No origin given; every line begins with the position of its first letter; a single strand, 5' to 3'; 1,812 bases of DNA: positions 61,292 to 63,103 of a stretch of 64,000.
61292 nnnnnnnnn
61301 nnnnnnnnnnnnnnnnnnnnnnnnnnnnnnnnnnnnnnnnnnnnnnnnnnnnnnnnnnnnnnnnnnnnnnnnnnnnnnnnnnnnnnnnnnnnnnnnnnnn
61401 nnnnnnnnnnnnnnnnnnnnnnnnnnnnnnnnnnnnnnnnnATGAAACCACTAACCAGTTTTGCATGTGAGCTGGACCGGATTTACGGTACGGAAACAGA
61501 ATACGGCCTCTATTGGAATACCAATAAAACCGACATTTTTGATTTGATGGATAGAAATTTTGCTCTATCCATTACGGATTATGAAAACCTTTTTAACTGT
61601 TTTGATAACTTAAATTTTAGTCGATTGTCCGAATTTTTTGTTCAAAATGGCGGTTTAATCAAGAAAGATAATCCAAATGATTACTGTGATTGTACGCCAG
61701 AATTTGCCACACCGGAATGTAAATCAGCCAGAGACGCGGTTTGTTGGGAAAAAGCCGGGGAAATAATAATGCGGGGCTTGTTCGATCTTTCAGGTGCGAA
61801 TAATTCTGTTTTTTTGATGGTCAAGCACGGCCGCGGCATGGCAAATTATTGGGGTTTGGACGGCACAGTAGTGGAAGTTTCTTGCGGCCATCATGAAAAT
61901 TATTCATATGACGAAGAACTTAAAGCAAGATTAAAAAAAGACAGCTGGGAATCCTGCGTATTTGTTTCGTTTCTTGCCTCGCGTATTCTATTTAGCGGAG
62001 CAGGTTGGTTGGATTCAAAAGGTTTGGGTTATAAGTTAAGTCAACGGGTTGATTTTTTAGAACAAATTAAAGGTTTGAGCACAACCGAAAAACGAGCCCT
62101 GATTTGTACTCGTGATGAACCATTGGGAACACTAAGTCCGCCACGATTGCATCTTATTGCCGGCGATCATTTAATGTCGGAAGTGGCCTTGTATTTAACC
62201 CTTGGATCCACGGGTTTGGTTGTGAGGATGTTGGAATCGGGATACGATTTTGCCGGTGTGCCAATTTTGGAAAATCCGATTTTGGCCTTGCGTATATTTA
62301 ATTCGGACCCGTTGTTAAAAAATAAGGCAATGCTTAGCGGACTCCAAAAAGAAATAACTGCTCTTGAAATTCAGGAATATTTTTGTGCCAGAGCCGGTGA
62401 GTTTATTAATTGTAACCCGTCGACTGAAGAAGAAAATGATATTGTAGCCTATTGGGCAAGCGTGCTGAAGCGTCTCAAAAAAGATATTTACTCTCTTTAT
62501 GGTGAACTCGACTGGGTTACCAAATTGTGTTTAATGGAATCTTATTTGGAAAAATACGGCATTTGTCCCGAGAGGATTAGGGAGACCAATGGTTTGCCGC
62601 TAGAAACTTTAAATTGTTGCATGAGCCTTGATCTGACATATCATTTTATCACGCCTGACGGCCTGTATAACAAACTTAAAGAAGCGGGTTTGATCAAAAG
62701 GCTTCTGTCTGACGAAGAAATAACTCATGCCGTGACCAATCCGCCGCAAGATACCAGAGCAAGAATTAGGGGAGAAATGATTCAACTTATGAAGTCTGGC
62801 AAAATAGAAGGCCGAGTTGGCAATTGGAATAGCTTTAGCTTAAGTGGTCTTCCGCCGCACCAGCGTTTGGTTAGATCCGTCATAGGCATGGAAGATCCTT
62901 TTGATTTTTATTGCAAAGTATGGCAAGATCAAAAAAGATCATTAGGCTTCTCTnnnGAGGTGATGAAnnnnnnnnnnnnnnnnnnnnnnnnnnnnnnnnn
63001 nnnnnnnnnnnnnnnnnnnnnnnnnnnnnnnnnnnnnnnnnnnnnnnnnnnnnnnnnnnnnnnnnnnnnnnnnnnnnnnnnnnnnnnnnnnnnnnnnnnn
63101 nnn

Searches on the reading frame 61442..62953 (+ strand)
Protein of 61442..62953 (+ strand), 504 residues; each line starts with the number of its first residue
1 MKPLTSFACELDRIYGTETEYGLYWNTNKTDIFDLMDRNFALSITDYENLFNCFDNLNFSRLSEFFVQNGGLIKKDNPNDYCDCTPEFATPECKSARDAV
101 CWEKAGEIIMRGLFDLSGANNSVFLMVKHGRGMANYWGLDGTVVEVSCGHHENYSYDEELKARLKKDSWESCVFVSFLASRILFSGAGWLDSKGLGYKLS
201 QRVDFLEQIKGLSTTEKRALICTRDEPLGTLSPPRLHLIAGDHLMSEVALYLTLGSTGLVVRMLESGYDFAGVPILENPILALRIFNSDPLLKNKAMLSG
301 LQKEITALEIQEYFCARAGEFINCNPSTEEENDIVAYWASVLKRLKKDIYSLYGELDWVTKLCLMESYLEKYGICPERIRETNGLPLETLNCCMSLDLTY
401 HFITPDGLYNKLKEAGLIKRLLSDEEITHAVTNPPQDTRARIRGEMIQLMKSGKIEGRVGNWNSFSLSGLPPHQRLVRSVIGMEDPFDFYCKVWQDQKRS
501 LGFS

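Call 8: search_protein_families(library=pfam, proteins=[window:61442-62953:+], max_evalue=1)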
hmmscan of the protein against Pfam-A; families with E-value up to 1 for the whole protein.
window:61442-62953:+ (504 aa): 1 family
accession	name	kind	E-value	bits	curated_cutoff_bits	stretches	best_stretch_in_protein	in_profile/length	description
PF03136.20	Pup_ligase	-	3.5e-78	264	25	1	13-453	1-431/441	Pup-ligase protein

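Call 9: search_protein_families(library=ncbifam, proteins=[window:61442-62953:+], max_evalue=1)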
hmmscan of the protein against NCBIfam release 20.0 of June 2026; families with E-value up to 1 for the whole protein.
window:61442-62953:+ (504 aa): 2 families
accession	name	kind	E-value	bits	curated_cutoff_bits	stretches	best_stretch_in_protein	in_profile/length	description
TIGR03688.1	depupylase_Dop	equivalog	1.4e-64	218.7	492.3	1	84-452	96-443/485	depupylase/deamidase Dop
TIGR03686.1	pupylate_PafA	equivalog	3.4e-57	194.1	551.3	1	13-465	2-427/457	Pup--protein ligase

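Call 15: find_related_loci(query=window:61442-62953:+, collection=genome_contigs, flank=6000)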
Query window:61442-62953:+ (504 aa) in genome_contigs; peptide patterns used: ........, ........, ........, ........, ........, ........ (x = any residue, [..] = any of these).
103 stretches matched a pattern, but none encodes a relative of the query by tblastn (E <= 1e-3).

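Call 16: find_homologous_proteins(query=window:61442-62953:+, max_evalue=1e-10)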
Query window:61442-62953:+ (504 aa): 78 proteins with E <= 1e-10 among 8000 candidates.
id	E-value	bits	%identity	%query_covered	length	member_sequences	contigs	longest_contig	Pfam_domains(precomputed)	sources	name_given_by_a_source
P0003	0.0e+0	1182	100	100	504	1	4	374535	PF03136.21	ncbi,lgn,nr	ncbi:MAG: proteasome accessory factor PafA2 family protein [Candidatus Yanofskybacteria bacterium]|n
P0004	5.7e-230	783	68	100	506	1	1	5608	PF03136.21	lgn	-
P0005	7.0e-221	753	65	100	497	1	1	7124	PF03136.21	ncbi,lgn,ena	-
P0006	3.0e-196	671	60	99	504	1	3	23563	PF03136.21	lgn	-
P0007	5.4e-155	535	51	99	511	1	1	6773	PF03136.21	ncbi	-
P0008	8.6e-112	393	43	98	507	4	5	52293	PF03136.21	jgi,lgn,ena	-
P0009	3.4e-97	345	40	97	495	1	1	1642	PF03136.21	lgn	-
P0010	1.6e-92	329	40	97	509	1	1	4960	PF03136.21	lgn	-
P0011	3.6e-91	325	38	96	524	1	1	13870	PF03136.21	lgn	-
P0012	2.4e-89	319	40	97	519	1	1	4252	PF03136.21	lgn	-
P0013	2.9e-73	266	35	97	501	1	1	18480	PF03136.21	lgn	-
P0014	7.6e-53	198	35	88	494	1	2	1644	PF03136.21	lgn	-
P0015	2.8e-51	193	34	94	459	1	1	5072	PF03136.21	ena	-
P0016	4.6e-50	189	34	94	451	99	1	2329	PF03136.21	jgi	-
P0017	8.5e-50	188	34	95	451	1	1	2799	PF03136.21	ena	-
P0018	1.5e-49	187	35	77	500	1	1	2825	PF03136.21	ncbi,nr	ncbi:MAG: Pup amidohydrolase, partial [Frankiaceae bacterium]|nr:Pup amidohydrolase [Frankiaceae bac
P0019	2.6e-48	183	33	87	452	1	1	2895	PF03136.21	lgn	-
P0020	8.5e-48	182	34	84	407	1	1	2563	PF03136.21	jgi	-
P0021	8.6e-47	178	34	83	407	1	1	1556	PF03136.21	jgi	-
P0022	2.0e-44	170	33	86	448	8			PF03136.21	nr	nr:Pup--protein ligase [Ferrithrix thermotolerans]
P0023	3.1e-43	167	33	88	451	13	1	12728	PF03136.21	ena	-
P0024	7.6e-43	165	32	94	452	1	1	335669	PF03136.21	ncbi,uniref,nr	ncbi:Pup--protein ligase [Nonomuraea endophytica]|uniref:Pup--protein ligase n=1 Tax=Nonomuraea endo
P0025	1.4e-42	164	33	74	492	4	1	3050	PF03136.21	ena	-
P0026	4.3e-42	163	33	95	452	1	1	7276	PF03136.21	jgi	-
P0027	7.2e-42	162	32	88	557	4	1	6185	PF03136.21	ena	-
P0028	2.2e-41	160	32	91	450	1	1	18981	PF03136.21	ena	-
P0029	5.5e-41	159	31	87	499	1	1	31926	PF03136.21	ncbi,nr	ncbi:MAG TPA: depupylase/deamidase Dop [Nitrospira sp.]|nr:depupylase/deamidase Dop [Nitrospira sp.]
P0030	5.4e-40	156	32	74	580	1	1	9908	PF03136.21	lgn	-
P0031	2.1e-39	154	30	89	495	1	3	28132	PF03136.21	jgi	jgi:Pup amidohydrolase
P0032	2.9e-39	153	32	81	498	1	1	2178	PF03136.21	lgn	-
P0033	7.6e-39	152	32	94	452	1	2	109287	PF03136.21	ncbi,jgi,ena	ncbi:MAG TPA: Pup--protein ligase [Actinomycetota bacterium]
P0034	1.4e-38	151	32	87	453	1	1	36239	PF03136.21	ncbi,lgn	ncbi:MAG: Pup--protein ligase [Actinomycetales bacterium]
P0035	1.5e-37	148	32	87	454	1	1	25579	PF03136.21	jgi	jgi:Pup amidohydrolase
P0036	7.2e-37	145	32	87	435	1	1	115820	PF03136.21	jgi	jgi:proteasome accessory factor A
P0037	7.4e-36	142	32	87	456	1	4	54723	PF03136.21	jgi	jgi:proteasome accessory factor A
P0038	1.7e-34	138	31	76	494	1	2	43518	PF03136.21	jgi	jgi:proteasome accessory factor PafA2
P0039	3.1e-34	137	32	80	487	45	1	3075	PF03136.21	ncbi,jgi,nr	ncbi:MAG: proteasome accessory factor PafA2 family protein [Candidatus Latescibacteria bacterium]|jg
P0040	5.4e-34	136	32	90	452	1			PF03136.21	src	-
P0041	8.5e-34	135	30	80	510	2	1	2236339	PF03136.21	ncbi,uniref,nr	ncbi:depupylase/deamidase Dop [Corynebacterium sp. sy039]|uniref:depupylase/deamidase Dop n=1 Tax=Co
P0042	9.7e-34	135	29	94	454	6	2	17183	PF03136.21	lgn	-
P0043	5.0e-33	133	31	80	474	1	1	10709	PF03136.21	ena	-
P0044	1.3e-32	131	30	84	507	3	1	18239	PF03136.21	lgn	-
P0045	3.1e-32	130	33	73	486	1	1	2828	PF03136.21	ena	-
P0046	8.8e-32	129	33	73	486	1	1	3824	PF03136.21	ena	-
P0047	9.0e-32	129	33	73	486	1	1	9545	PF03136.21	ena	-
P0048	9.0e-32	129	33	73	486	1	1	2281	PF03136.21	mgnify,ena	mgnify:FL=1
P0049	9.5e-32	129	31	88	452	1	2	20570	PF03136.21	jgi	jgi:proteasome accessory factor A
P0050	1.4e-31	128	32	79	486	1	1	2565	PF03136.21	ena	-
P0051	1.5e-31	128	30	88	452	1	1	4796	PF03136.21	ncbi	-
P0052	1.5e-31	128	31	80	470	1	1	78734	PF03136.21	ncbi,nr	ncbi:MAG: proteasome accessory factor PafA2 family protein [Candidatus Latescibacterota bacterium]|n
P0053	1.6e-31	128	32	73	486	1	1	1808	PF03136.21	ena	-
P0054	1.7e-31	128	33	73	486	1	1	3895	PF03136.21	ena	-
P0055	2.0e-31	128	34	54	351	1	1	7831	PF03136.21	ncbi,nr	ncbi:MAG: Pup--protein ligase [Actinobacteria bacterium]|nr:Pup--protein ligase [Actinomycetota bact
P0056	2.8e-31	127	30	73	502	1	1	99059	PF03136.21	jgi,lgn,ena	-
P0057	2.8e-31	127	33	73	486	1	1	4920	PF03136.21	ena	-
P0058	3.9e-31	127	33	73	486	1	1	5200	PF03136.21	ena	-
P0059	5.8e-31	126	31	80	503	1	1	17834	PF03136.21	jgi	jgi:Pup amidohydrolase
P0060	6.4e-31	126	32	73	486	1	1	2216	PF03136.21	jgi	-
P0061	9.6e-31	125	33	73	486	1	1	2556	PF03136.21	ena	-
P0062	2.7e-30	124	28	87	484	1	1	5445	PF03136.21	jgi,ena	-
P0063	8.8e-30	122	32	73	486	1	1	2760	PF03136.21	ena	-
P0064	4.2e-29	120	28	87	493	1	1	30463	PF03136.21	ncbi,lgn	-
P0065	8.1e-29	119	30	72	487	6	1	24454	PF03136.21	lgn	-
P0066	8.5e-29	119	31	73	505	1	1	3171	PF03136.21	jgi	jgi:proteasome accessory factor PafA2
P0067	8.0e-27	112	28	90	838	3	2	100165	PF03136.21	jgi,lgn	-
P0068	8.6e-27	112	29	91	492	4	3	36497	PF03136.21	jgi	-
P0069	4.0e-26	110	26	95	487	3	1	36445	PF03136.21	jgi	jgi:proteasome accessory factor A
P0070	4.2e-26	110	27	79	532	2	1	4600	PF03136.21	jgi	jgi:Pup-ligase protein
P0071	1.5e-25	108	35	62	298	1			PF03136.21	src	-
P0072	7.5e-24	103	29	73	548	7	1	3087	PF03136.21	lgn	-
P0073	9.3e-23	99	26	89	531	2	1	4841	PF03136.21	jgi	jgi:hypothetical protein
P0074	1.1e-22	99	30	61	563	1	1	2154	PF03136.21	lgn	-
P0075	3.9e-22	97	30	59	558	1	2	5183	PF03136.21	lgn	-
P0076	1.7e-21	95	29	85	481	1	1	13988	PF03136.21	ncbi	-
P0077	2.3e-19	88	31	61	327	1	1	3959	PF03136.21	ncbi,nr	ncbi:MAG: Pup--protein ligase, partial [Actinobacteria bacterium]|nr:Pup--protein ligase [Actinomyce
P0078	1.0e-18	86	28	56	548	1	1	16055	PF03136.21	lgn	-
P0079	1.8e-18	85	25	97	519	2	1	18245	PF03136.21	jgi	-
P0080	2.1e-18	85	26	57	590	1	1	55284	PF03136.21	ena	-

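Call 20: find_related_loci(query=A1, collection=genome_contigs, flank=7000)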
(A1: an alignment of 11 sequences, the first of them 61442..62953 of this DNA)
Query A1 (504 aa) in genome_contigs; peptide patterns used: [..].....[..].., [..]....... (x = any residue, [..] = any of these).
50 stretches matched a pattern; 14 encode a relative of the query (tblastn E <= 1e-3); 14 distinct loci.
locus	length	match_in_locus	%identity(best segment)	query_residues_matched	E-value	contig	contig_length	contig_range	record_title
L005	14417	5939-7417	43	13-504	3e-113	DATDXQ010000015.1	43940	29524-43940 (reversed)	MAG TPA_asm: Candidatus Paceibacterota bacterium isolate SMAG_U8143 k141_1615373, whole genome shotgun sequence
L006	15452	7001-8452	38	14-451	3e-83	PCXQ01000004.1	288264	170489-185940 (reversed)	MAG: Candidatus Yanofskybacteria bacterium CG10_big_fil_rev_8_21_14_0_10_36_16 CG10_8_21_14_0.10_scaffold_2_c, whole gen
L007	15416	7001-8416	34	13-487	3e-57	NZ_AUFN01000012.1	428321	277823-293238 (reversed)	Nocardioides alkalitolerans DSM 16699 K329DRAFT_scaffold00004.4_C, whole genome shotgun sequence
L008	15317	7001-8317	32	13-490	1e-50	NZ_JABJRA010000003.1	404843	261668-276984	Nocardioides sp. zg-DK7169 Scaffold3_1, whole genome shotgun sequence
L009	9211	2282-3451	34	62-476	4e-50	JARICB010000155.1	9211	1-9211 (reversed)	MAG: Nocardioides sp. isolate cluster2_bin.29 k127_686188, whole genome shotgun sequence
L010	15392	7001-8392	31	13-497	1e-49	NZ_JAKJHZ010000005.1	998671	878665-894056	Nocardioides potassii strain KLBMP 9356 Scaffold1_5, whole genome shotgun sequence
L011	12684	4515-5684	33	62-476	2e-50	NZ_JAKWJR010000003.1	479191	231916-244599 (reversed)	Nocardioides sp. SR21 Scaffold3, whole genome shotgun sequence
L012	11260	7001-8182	31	62-476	6e-47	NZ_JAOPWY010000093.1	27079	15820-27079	MAG: Nocardioides sp. isolate RYN_186 scaffold_221222, whole genome shotgun sequence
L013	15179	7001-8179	31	62-487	1e-46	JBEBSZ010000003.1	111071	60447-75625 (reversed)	MAG: Aeromicrobium sp. isolate T2.bin.162 NODE_411_length_111071_cov_49.353102, whole genome shotgun sequence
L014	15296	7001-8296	30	64-448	2e-40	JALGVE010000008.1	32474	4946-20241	MAG: Candidatus Zipacnadia bacterium isolate Meg22_810_Bin_154_2_2 Meg22_810_Bin_154_2_2_scaffold_2924, whole genome sho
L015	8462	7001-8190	33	62-487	2e-31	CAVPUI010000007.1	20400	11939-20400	MAG: uncultured Actinomycetota bacterium isolate MFD10113.bin.2.172 genome assembly, contig: contig_40134, whole genome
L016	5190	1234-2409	30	14-447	1e-30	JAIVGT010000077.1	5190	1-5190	MAG: Halobacteriales archaeon isolate MAG107 MTG107_7155, whole genome shotgun sequence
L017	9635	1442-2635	30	9-448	2e-28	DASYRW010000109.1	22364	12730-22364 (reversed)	MAG TPA_asm: Thermoplasmatota archaeon isolate SMAG_U4521 k141_2959158, whole genome shotgun sequence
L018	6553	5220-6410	27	13-456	3e-26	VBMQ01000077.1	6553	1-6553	MAG: Methanobacteriota archaeon isolate EA_27 14_1009_16_40cm_scaffold_45202, whole genome shotgun sequence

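Call 22: find_related_loci(query=A1, collection=metagenome_contigs, flank=4000)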
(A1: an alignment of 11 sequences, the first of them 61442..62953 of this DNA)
Query A1 (504 aa) in metagenome_contigs; peptide patterns used: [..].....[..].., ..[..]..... (x = any residue, [..] = any of these).
267 stretches matched a pattern; 34 encode a relative of the query (tblastn E <= 1e-3); 34 distinct loci.
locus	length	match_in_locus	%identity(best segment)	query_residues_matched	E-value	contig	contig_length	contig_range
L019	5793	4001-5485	65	1-502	0e+0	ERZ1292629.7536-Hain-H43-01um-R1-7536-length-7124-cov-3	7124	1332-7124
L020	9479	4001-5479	43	13-504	3e-113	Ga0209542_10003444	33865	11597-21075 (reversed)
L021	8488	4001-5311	35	13-489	5e-63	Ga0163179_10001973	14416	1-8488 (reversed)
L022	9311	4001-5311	35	13-489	3e-61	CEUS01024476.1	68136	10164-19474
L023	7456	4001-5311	34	13-489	9e-61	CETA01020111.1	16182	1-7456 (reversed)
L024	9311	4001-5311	34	13-489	1e-60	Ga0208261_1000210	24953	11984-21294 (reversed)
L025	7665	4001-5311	34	13-489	3e-59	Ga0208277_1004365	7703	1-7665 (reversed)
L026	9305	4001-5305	33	13-487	4e-59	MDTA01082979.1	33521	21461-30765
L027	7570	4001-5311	34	13-489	1e-58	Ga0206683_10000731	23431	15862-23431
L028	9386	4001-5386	34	12-493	3e-57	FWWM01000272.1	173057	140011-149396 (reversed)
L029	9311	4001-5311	33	13-489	4e-57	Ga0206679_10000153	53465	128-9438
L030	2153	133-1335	34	60-486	3e-51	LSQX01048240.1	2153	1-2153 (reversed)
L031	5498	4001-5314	31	2-444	1e-47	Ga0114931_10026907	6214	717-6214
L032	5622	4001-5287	30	11-444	2e-46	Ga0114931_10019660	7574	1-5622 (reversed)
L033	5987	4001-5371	30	11-465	4e-46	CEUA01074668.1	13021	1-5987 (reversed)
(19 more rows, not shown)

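Call 26: find_encoding_contigs(protein=P0029, flank=8000, max_places=2)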
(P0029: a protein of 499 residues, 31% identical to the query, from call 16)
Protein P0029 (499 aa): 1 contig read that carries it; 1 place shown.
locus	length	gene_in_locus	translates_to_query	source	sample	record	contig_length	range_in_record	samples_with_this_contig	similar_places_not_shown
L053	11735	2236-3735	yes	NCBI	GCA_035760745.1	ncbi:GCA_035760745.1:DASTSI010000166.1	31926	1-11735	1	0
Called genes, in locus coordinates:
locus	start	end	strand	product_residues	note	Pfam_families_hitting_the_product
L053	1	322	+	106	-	PF02581:TMP-TENI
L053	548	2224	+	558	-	PF17758:Prot_ATP_ID_OB_N, PF16450:Prot_ATP_ID_OB_C, PF00004:AAA, PF00910:RNA_helicase (faint), PF13191:AAA_16 (weak)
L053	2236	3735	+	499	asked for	PF03136:Pup_ligase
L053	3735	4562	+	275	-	PF00227:Proteasome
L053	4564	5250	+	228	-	PF00227:Proteasome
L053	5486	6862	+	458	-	PF03136:Pup_ligase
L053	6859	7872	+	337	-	PF01551:Peptidase_M23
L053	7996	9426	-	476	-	PF01966:HD, PF19276:HD_assoc_2 (weak)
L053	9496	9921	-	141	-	PF09835:DUF2062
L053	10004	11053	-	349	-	PF00586:AIRS, PF02769:AIRS_C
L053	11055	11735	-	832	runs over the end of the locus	PF02190:LON_substr_bdg, PF00004:AAA, PF07728:AAA_5, PF22667:Lon_lid, PF05362:Lon_C, PF13541:ChlI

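Call 27: find_encoding_contigs(protein=P0052, flank=8000, max_places=2)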
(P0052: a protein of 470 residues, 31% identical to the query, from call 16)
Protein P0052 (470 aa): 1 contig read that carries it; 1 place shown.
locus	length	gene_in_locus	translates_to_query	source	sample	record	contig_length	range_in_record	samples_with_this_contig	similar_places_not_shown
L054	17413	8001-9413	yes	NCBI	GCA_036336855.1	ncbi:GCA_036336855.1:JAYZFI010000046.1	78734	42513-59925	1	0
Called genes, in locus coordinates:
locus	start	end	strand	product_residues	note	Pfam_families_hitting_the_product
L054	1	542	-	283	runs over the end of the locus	PF12706:Lactamase_B_2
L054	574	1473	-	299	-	PF00753:Lactamase_B (weak), PF12706:Lactamase_B_2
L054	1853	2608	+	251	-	PF10502:Peptidase_S26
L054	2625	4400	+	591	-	PF17758:Prot_ATP_ID_OB_N, PF16450:Prot_ATP_ID_OB_C, PF00004:AAA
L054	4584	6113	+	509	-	PF03136:Pup_ligase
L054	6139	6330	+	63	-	PF20513:UBact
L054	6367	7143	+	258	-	PF00227:Proteasome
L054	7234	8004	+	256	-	PF00227:Proteasome (weak)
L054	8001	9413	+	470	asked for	PF03136:Pup_ligase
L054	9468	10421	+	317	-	PF00248:Aldo_ket_red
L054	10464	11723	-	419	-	PF13378:MR_MLE_C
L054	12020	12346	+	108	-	-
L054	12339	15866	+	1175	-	PF05547:Peptidase_M6 (weak), PF28492:Beta_helix_4 (faint), PF05048:NosD (faint), PF13229:Beta_helix, PF13860:FlgD_ig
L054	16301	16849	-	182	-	PF00890:FAD_binding_2 (faint), PF01266:DAO (faint), PF01494:FAD_binding_3 (faint), PF07992:Pyr_redox_2, PF13738:Pyr_redox_3 (faint), PF07992:Pyr_redox_2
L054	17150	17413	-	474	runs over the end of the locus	PF02934:GatB_N, PF02637:GatB_Yqey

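Call 30: find_encoding_contigs(protein=P0006, flank=5000, max_places=1)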
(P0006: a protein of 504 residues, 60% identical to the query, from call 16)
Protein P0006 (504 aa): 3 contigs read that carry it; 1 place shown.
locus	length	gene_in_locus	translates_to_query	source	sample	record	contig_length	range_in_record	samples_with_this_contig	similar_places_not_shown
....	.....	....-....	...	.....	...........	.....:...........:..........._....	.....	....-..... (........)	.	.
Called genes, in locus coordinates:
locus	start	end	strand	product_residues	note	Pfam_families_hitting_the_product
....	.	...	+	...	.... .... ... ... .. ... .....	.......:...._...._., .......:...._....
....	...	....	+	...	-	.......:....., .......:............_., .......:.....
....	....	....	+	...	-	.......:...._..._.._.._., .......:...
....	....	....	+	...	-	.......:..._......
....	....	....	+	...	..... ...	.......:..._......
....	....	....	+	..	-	-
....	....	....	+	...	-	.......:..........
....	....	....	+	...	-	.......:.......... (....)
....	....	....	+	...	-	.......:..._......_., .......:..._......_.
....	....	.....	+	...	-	-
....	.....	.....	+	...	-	-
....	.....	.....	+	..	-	-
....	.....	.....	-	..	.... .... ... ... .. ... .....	-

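Call 31: find_encoding_contigs(protein=P0007, flank=5000, max_places=1)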
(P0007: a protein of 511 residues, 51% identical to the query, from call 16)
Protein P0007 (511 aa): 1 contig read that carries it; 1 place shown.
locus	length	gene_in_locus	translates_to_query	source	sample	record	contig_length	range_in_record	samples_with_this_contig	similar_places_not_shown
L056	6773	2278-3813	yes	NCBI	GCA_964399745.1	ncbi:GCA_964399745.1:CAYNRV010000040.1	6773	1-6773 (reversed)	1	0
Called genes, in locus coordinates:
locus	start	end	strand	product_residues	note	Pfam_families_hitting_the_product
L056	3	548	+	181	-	?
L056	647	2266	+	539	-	PF03136:Pup_ligase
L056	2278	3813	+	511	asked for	PF03136:Pup_ligase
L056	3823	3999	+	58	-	-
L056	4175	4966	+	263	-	PF00227:Proteasome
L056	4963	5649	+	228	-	-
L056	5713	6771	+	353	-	?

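Call 32: find_encoding_contigs(protein=P0011, flank=5000, max_places=1)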
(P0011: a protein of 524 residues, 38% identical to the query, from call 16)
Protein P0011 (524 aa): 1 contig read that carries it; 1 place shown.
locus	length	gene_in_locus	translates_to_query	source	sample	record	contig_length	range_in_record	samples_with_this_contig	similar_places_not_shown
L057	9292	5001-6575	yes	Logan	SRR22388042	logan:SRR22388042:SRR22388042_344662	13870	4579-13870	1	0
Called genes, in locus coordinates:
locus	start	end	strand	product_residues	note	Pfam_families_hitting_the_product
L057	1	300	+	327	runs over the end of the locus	PF11258:DUF3048, PF17479:DUF3048_C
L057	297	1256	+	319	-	PF21694:DNA_pol3_delta_C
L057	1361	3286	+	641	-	PF00004:AAA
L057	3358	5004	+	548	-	PF03136:Pup_ligase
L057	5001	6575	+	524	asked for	PF03136:Pup_ligase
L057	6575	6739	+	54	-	-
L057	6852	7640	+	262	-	PF00227:Proteasome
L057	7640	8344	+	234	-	-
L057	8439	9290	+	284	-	?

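Call 33: find_encoding_contigs(protein=P0013, flank=5000, max_places=1)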
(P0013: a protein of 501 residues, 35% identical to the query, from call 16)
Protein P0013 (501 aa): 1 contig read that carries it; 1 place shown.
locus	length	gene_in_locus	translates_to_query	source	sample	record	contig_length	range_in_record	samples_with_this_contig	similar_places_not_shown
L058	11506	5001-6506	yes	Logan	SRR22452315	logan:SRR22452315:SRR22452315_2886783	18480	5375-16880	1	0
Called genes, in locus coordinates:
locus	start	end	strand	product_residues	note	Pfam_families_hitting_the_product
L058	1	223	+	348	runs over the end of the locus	PF11258:DUF3048, PF17479:DUF3048_C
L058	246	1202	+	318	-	PF21694:DNA_pol3_delta_C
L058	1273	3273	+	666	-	PF00004:AAA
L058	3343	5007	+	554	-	PF03136:Pup_ligase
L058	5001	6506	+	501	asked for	PF03136:Pup_ligase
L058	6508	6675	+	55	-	-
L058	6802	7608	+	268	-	PF00227:Proteasome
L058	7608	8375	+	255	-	PF00227:Proteasome (faint)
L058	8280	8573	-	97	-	-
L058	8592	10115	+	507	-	PF13632:Glyco_trans_2_3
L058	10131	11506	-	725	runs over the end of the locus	PF17191:RecG_wedge, PF01336:tRNA_anti-codon (weak), PF00270:DEAD, PF04851:ResIII, PF00271:Helicase_C, PF22590:Cas3-like_C_2 (weak), PF19833:RecG_dom3_C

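Call 52: find_encoding_contigs(protein=P0038, flank=8000, max_places=2)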
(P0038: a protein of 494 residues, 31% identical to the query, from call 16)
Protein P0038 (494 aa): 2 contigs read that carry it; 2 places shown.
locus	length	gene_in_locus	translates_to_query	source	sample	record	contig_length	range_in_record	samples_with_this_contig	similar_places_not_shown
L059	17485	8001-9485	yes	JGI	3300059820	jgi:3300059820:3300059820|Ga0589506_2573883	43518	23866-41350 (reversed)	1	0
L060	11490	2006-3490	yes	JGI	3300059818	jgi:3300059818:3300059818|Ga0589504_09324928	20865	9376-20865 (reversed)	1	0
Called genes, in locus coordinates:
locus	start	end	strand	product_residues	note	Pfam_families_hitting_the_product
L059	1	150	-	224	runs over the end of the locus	PF05875:Ceramidase (faint)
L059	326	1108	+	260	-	PF05103:DivIVA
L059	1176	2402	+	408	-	PF00691:OmpA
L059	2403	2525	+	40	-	-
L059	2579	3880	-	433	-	PF05977:MFS_3, PF07690:MFS_1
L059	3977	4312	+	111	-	PF07332:Phage_holin_3_6 (weak)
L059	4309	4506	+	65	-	-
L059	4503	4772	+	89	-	-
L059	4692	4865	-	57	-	-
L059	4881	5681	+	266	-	PF14801:TrmI-like_N, PF21985:TR61B_FKBP-like (weak), PF01135:PCMT, PF08704:GCD14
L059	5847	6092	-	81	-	PF13459:Fer4_15, PF13370:Fer4_13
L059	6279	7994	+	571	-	PF13191:AAA_16 (faint), PF17758:Prot_ATP_ID_OB_N, PF16450:Prot_ATP_ID_OB_C, PF00004:AAA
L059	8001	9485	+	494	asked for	PF03136:Pup_ligase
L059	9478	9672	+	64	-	PF05639:Pup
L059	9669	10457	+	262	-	PF00227:Proteasome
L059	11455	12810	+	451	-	PF03136:Pup_ligase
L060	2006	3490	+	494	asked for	PF03136:Pup_ligase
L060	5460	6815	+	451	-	PF03136:Pup_ligase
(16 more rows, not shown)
